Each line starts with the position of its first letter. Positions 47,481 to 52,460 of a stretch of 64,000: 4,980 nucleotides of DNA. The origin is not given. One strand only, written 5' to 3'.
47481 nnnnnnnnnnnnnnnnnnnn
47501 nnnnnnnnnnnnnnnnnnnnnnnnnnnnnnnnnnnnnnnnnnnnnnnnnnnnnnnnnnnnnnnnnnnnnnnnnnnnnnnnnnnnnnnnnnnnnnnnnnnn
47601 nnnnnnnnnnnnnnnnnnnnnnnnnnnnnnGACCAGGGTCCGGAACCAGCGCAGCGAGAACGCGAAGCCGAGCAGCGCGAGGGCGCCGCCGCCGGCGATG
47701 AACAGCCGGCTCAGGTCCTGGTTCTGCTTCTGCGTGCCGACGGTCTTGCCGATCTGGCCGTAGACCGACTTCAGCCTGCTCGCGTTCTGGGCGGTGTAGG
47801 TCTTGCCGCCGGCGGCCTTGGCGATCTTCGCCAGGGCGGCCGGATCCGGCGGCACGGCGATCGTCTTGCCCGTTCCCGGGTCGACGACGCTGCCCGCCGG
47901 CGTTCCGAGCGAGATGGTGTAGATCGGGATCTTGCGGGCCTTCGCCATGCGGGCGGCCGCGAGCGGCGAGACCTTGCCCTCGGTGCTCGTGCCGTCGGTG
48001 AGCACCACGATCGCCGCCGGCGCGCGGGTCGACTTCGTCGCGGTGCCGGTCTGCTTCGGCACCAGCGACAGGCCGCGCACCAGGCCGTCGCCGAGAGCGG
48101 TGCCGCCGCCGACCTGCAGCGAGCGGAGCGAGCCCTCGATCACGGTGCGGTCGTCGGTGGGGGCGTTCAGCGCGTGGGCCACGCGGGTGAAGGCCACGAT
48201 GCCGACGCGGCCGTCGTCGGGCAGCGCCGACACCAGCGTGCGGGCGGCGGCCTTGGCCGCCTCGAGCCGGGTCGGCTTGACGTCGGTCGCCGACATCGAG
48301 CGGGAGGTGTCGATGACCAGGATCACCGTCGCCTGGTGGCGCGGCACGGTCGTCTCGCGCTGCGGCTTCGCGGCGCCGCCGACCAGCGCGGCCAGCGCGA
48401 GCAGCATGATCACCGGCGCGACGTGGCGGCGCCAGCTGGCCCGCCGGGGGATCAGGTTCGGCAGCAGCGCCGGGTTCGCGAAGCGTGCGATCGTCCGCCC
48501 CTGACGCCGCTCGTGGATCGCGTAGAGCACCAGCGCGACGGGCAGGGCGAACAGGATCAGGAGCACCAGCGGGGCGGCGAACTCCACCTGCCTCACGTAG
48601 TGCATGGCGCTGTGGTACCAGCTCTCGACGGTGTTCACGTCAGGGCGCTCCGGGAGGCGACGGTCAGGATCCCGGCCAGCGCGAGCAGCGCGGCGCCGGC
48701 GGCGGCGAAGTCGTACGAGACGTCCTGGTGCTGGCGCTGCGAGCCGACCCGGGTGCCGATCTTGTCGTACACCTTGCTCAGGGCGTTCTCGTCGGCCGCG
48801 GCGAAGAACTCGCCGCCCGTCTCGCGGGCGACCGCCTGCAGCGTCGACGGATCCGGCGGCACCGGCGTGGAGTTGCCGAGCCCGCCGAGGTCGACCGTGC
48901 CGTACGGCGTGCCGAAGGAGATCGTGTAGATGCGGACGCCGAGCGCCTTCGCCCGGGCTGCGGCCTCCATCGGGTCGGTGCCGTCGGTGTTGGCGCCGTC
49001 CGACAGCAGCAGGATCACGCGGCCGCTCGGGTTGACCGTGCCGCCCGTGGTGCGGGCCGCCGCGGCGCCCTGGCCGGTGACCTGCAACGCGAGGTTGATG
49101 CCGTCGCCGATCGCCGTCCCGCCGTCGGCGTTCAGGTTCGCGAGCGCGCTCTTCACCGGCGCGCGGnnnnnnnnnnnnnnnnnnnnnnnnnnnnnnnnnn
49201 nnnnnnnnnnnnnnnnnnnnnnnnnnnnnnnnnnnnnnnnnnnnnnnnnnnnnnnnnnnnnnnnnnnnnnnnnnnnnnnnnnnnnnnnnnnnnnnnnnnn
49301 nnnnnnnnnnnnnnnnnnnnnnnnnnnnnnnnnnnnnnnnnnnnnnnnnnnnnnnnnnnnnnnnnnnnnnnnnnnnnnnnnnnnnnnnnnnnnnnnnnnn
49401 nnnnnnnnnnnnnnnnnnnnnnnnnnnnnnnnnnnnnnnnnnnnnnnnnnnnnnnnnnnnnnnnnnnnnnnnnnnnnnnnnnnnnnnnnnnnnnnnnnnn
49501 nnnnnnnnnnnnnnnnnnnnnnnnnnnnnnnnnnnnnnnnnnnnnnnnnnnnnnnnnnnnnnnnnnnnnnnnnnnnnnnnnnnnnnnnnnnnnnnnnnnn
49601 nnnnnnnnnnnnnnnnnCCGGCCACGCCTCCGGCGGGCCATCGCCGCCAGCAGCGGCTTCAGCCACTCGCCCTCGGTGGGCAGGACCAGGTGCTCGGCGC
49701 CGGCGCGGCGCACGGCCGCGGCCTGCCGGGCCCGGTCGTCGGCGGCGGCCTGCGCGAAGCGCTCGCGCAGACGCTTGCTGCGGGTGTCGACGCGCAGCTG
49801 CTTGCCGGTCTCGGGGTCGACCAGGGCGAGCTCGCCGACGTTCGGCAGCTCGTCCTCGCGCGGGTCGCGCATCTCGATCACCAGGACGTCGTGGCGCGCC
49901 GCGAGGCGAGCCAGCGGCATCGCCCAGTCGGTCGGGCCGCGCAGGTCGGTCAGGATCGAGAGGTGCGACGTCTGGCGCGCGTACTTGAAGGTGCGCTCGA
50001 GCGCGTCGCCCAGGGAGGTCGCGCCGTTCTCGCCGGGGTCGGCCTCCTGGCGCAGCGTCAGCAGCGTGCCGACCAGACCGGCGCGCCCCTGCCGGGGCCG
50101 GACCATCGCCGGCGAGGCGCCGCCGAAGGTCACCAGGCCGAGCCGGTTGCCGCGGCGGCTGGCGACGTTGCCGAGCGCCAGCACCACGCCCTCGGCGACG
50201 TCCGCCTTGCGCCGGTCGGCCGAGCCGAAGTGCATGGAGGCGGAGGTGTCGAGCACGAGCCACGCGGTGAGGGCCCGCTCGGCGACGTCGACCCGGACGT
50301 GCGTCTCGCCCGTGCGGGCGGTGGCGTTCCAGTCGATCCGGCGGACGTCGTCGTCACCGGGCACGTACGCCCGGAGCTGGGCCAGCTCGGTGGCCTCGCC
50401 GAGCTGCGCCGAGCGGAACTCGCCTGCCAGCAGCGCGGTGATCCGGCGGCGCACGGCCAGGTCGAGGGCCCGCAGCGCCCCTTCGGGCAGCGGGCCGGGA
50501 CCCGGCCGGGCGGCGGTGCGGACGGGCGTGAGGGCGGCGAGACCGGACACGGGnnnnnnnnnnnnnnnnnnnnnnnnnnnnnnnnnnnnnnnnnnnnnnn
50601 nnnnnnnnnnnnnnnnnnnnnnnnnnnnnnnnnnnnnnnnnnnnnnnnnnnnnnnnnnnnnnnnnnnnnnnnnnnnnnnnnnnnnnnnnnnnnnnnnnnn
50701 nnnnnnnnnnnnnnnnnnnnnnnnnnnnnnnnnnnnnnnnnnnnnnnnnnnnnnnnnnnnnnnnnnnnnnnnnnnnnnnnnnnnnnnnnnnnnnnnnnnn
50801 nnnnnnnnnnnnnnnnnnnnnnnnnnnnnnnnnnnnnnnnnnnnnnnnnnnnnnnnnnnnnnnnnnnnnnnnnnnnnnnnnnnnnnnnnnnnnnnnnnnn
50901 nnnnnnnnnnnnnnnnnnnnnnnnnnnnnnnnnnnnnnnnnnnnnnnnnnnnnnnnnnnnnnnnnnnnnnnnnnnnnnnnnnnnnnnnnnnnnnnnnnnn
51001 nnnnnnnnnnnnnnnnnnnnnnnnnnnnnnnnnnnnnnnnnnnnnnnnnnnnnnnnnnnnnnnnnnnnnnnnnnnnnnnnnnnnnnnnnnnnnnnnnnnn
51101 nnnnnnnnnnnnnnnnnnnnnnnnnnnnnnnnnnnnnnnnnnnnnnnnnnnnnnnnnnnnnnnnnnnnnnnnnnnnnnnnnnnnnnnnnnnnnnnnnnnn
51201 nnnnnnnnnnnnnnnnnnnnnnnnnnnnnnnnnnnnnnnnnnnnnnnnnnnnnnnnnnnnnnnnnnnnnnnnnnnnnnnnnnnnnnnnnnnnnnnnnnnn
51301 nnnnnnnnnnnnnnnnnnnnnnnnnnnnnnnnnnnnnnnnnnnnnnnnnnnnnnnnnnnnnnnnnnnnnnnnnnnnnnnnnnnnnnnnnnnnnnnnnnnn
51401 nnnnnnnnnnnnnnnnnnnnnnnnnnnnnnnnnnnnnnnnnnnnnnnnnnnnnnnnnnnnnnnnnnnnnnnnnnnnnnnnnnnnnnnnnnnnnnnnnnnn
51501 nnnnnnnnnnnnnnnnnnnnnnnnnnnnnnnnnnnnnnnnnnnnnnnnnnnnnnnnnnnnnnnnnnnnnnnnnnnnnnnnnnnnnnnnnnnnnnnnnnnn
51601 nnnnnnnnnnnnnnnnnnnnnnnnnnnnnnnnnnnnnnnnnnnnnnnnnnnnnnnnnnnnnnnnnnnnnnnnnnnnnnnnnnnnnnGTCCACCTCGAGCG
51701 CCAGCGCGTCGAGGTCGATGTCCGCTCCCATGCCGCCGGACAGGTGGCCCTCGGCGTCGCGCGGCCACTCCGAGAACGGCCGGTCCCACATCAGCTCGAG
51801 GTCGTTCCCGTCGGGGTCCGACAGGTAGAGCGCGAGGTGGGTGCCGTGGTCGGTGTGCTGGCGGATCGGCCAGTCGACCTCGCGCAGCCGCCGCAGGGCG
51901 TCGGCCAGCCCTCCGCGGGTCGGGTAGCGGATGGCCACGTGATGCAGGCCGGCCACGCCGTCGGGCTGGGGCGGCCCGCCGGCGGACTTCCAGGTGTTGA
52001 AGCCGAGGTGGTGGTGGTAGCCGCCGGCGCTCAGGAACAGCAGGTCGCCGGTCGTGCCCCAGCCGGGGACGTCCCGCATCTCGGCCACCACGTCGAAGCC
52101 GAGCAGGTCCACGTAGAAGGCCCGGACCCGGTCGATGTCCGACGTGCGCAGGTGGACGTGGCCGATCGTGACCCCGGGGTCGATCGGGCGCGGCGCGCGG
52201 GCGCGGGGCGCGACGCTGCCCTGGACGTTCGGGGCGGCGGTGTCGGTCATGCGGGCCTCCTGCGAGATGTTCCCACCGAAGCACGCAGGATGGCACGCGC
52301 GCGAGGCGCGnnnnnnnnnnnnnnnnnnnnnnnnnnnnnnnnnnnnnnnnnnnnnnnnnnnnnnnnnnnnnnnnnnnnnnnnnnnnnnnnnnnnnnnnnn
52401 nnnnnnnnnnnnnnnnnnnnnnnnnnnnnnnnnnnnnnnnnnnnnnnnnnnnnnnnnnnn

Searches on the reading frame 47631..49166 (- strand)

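Call 80: search_protein_families(library=pfam, proteins=[window:47631-49166:-], max_evalue=0.00001)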
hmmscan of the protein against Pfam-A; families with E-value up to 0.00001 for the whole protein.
window:47631-49166:- (512 aa): 3 families
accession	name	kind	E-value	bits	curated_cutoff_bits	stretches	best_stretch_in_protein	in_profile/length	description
PF13519.12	VWA_2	-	1.8e-21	77.2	27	1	281-392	1-106/107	von Willebrand factor type A domain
PF00092.34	VWA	-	3.9e-15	56.9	23.8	1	281-469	2-172/174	von Willebrand factor type A domain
PF07584.16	BatA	-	2.1e-06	28.5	25.9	1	195-268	3-77/77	Aerotolerance regulator N-terminal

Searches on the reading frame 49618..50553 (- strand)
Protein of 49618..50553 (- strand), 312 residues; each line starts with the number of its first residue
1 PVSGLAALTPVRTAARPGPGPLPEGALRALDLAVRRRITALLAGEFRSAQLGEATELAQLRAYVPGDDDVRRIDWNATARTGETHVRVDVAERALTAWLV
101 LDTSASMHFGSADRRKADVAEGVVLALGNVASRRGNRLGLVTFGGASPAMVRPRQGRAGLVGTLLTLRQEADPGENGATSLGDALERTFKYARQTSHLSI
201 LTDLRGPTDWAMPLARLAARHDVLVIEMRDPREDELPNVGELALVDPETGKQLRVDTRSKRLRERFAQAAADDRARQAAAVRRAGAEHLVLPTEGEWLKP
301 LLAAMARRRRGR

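Call 80: search_protein_families(library=pfam, proteins=[window:49618-50553:-], max_evalue=0.00001)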
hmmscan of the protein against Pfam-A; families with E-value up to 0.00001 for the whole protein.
window:49618-50553:- (312 aa): 2 families
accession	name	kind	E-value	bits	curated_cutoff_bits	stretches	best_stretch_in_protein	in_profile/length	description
PF01882.25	DUF58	-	4.1e-56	190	23.4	1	60-275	2-215/216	Protein of unknown function DUF58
PF13519.12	VWA_2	-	6.6e-10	40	27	1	99-196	3-93/107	von Willebrand factor type A domain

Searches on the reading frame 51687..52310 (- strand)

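Call 80: search_protein_families(library=pfam, proteins=[window:51687-52310:-], max_evalue=0.00001)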
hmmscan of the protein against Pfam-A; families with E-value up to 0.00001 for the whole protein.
window:51687-52310:- (208 aa): 1 family
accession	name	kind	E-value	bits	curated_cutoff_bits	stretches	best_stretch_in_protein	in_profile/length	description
PF00903.31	Glyoxalase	-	8.2e-16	58.9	20.6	1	48-173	1-121/121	Glyoxalase/Bleomycin resistance protein/Dioxygenase superfamily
